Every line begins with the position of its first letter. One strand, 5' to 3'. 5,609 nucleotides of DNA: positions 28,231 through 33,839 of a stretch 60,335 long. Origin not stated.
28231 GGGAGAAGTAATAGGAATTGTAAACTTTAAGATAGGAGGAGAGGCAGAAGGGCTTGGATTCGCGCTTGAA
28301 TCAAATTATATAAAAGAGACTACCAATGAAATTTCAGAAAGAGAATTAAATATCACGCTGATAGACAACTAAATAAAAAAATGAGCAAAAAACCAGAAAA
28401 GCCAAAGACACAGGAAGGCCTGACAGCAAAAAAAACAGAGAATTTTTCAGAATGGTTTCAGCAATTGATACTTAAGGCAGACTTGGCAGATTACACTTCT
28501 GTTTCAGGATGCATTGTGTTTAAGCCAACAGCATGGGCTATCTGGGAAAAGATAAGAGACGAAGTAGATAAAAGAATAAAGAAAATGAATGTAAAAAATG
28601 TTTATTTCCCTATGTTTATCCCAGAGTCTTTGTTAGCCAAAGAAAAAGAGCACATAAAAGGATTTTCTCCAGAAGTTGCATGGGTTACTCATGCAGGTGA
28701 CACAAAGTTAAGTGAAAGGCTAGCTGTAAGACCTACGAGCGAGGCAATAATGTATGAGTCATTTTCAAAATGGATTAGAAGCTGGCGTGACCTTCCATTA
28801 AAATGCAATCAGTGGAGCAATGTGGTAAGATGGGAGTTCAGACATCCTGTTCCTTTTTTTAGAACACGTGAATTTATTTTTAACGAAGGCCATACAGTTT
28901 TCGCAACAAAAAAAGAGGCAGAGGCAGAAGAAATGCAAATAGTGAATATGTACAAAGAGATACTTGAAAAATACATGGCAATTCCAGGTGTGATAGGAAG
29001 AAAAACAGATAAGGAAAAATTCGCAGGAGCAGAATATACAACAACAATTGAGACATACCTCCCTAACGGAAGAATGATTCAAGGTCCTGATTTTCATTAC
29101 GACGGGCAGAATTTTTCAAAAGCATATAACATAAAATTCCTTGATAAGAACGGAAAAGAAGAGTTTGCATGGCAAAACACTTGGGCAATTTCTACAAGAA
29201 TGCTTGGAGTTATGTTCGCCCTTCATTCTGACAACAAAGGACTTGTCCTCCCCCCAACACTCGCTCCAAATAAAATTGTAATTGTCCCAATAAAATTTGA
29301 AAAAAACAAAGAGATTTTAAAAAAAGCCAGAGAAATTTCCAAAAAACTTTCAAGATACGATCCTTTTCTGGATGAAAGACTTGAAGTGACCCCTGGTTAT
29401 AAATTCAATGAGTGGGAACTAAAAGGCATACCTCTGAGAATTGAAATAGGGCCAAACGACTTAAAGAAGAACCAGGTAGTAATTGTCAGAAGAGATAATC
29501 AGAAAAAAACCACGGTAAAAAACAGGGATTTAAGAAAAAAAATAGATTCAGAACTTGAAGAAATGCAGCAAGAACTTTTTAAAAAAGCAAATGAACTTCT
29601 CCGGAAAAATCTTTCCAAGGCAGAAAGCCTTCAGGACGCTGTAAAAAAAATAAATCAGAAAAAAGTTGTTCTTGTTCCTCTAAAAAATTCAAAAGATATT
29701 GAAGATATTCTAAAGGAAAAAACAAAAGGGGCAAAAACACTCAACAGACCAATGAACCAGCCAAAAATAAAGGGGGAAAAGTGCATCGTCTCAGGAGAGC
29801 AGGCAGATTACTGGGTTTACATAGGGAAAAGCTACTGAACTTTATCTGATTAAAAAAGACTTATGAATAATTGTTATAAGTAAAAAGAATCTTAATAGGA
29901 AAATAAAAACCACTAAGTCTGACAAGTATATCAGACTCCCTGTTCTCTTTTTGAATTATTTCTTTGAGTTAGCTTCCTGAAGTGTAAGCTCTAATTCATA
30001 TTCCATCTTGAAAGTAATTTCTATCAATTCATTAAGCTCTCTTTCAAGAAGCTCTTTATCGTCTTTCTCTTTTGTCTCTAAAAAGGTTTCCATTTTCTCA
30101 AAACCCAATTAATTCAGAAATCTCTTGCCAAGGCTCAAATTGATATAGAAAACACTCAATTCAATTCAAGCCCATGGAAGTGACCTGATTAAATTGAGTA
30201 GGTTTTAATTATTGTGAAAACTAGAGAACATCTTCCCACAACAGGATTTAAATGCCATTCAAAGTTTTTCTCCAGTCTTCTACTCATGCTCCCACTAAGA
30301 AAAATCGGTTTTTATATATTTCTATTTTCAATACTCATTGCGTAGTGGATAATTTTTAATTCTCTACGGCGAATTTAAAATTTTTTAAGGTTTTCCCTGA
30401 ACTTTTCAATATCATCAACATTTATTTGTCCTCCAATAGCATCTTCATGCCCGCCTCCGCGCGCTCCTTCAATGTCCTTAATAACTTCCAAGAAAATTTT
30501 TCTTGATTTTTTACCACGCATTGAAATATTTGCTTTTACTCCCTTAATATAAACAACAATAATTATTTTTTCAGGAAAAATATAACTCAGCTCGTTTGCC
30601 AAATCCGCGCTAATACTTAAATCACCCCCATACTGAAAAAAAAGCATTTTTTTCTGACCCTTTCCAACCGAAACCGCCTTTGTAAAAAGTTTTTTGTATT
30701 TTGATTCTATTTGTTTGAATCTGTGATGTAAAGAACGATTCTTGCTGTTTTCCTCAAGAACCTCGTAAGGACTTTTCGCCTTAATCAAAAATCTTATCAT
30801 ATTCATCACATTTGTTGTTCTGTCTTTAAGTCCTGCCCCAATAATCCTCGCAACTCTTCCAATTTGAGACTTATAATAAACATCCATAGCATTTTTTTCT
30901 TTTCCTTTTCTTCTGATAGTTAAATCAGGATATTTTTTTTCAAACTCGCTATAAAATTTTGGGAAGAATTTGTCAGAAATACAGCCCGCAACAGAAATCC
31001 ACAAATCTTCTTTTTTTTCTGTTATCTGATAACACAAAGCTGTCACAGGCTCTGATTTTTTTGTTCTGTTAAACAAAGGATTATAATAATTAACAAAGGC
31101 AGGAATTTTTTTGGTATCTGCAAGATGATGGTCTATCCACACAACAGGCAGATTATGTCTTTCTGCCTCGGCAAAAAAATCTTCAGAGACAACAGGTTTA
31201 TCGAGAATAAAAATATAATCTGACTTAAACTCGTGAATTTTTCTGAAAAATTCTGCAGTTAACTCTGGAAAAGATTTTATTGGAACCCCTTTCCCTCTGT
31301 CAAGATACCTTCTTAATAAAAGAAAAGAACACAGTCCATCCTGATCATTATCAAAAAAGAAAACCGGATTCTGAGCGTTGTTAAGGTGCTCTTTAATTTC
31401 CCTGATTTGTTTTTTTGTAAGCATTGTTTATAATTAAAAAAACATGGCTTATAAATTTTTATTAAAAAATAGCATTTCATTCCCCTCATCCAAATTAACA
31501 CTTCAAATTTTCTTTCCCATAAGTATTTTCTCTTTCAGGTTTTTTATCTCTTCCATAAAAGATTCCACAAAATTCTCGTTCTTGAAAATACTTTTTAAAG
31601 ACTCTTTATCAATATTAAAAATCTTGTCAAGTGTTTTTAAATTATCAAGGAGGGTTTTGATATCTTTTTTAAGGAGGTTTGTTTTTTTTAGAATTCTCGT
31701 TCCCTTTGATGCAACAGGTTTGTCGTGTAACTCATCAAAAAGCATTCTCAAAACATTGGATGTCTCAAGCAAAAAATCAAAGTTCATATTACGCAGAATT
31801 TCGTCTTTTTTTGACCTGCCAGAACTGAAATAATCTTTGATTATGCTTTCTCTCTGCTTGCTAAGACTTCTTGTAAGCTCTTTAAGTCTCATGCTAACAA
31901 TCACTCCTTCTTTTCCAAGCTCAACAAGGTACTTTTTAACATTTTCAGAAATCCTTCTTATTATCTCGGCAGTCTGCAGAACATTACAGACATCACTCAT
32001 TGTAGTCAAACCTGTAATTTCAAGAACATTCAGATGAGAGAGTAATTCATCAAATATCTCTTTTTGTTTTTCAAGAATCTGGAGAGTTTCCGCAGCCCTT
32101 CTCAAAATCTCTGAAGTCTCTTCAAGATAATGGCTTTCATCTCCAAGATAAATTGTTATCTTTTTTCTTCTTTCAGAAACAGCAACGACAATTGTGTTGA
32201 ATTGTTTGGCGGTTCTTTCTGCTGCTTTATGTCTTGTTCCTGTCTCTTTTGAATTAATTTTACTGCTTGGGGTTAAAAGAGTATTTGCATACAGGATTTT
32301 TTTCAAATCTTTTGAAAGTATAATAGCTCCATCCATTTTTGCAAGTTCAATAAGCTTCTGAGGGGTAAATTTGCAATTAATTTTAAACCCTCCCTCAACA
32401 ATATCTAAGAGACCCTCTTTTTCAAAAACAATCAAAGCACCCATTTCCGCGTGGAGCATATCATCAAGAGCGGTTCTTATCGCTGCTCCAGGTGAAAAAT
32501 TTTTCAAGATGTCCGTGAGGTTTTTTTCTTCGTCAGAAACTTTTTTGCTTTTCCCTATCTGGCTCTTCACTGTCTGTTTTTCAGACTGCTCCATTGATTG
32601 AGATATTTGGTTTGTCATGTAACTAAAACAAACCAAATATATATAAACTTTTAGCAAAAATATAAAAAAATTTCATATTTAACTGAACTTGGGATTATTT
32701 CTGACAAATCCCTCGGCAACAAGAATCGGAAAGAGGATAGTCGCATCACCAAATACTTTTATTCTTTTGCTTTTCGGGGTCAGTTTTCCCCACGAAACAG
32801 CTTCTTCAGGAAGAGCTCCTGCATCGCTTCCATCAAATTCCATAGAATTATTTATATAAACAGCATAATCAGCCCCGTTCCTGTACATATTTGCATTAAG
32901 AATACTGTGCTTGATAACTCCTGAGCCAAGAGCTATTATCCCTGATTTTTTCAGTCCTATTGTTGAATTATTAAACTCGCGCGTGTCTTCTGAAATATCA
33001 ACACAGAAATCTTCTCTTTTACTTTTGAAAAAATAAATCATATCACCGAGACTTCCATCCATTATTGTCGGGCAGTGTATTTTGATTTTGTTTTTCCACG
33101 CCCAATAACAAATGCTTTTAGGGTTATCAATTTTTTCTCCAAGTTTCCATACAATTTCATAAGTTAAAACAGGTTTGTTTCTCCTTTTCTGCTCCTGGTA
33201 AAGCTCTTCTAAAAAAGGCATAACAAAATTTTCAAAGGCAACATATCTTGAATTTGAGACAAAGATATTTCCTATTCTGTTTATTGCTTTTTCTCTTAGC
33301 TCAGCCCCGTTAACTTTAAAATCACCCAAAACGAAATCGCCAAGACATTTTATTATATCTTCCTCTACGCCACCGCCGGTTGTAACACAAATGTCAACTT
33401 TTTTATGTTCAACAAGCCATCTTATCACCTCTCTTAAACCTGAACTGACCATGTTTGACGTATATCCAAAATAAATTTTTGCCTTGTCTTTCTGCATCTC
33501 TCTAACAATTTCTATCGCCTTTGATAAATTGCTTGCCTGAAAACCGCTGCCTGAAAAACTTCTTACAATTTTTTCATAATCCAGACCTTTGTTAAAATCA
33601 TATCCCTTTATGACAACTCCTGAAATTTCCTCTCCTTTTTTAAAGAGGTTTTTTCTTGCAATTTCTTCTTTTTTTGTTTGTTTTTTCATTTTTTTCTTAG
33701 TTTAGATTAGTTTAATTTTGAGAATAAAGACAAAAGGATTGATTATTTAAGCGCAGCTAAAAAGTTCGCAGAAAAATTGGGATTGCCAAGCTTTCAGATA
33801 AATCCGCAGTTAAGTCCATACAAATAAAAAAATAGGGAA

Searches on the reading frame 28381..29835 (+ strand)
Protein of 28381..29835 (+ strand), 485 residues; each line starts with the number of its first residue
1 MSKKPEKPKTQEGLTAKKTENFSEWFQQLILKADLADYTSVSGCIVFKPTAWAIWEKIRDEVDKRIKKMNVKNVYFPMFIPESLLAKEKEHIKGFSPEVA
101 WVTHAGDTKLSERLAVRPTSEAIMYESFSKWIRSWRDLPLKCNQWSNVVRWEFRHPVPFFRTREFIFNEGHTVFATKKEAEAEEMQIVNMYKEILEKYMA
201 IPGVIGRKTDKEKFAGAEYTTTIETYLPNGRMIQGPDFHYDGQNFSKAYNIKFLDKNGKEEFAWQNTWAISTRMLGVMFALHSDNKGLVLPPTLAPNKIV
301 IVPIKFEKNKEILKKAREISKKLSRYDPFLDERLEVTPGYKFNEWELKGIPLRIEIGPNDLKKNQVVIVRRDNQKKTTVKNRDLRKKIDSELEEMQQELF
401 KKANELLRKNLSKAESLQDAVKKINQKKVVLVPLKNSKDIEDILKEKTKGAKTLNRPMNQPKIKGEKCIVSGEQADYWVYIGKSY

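Call 91: search_protein_families(library=ncbifam, proteins=[window:28381-29835:+], max_evalue=0.00001)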
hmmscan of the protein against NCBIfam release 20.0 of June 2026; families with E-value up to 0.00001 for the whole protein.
window:28381-29835:+ (485 aa): 7 families
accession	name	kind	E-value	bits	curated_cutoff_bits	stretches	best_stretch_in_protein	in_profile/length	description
TIGR00408.1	proS_fam_I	equivalog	2.1e-171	571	437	1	16-485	2-475/475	proline--tRNA ligase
NF006625.0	PRK09194.1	equivalog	3.5e-36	125.3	558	2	242-388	412-558/559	proline--tRNA ligase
TIGR00409.1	proS_fam_II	equivalog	3.2e-31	108.9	306.7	2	242-388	418-565/568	proline--tRNA ligase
NF008979.1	PRK12325.1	exception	4e-29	101.7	550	2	231-388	278-436/437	proline--tRNA ligase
TIGR00418.1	thrS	equivalog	3.7e-16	59.1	383.65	1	17-198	164-342/565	threonine--tRNA ligase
NF003068.0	PRK03991.1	equivalog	1.4e-14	53.4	484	1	246-400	442-600/613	threonine--tRNA ligase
NF003211.1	PRK04173.1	equivalog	1.6e-09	37.2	312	1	287-387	355-453/454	glycine--tRNA ligase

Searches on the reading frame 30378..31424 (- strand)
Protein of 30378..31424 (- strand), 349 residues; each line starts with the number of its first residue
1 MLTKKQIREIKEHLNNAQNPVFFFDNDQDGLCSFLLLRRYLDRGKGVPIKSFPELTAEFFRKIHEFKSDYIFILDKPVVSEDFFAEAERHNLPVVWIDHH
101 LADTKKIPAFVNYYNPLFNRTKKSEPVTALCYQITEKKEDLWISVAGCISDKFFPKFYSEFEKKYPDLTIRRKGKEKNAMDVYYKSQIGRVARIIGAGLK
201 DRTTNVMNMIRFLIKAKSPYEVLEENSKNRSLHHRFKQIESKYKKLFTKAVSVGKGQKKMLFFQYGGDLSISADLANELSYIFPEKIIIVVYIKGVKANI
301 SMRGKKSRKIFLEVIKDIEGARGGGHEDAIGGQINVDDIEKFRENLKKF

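Call 63: search_protein_families(library=pfam, proteins=[window:30378-31424:-], max_evalue=0.001)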
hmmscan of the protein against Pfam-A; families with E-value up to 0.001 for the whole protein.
window:30378-31424:- (349 aa): 2 families
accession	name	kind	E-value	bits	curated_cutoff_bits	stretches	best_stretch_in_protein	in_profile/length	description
PF02272.25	DHHA1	-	4.2e-09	37.2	25.9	1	264-348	10-98/102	DHHA1 domain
PF01368.27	DHH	-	5e-07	30.5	28.1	1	25-119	7-92/125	DHH family, N-terminal domain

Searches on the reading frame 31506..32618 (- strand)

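Call 63: search_protein_families(library=pfam, proteins=[window:31506-32618:-], max_evalue=0.001)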
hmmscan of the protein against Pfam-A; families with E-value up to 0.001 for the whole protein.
window:31506-32618:- (371 aa): 2 families
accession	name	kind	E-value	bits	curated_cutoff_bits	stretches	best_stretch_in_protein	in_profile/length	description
PF10635.14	DisA-linker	-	7.1e-30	104.1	25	1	165-293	1-133/142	DisA bacterial checkpoint controller linker region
PF02457.21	DAC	-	5.5e-29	100.6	27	1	49-160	2-117/119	DisA bacterial checkpoint controller nucleotide-binding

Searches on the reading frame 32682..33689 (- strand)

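Call 63: search_protein_families(library=pfam, proteins=[window:32682-33689:-], max_evalue=0.001)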
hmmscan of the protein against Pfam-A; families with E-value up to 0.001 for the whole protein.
window:32682-33689:- (336 aa): 1 family
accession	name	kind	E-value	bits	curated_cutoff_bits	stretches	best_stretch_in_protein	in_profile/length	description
PF01916.23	DS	-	1.4e-108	363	27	1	41-326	2-287/288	Deoxyhypusine synthase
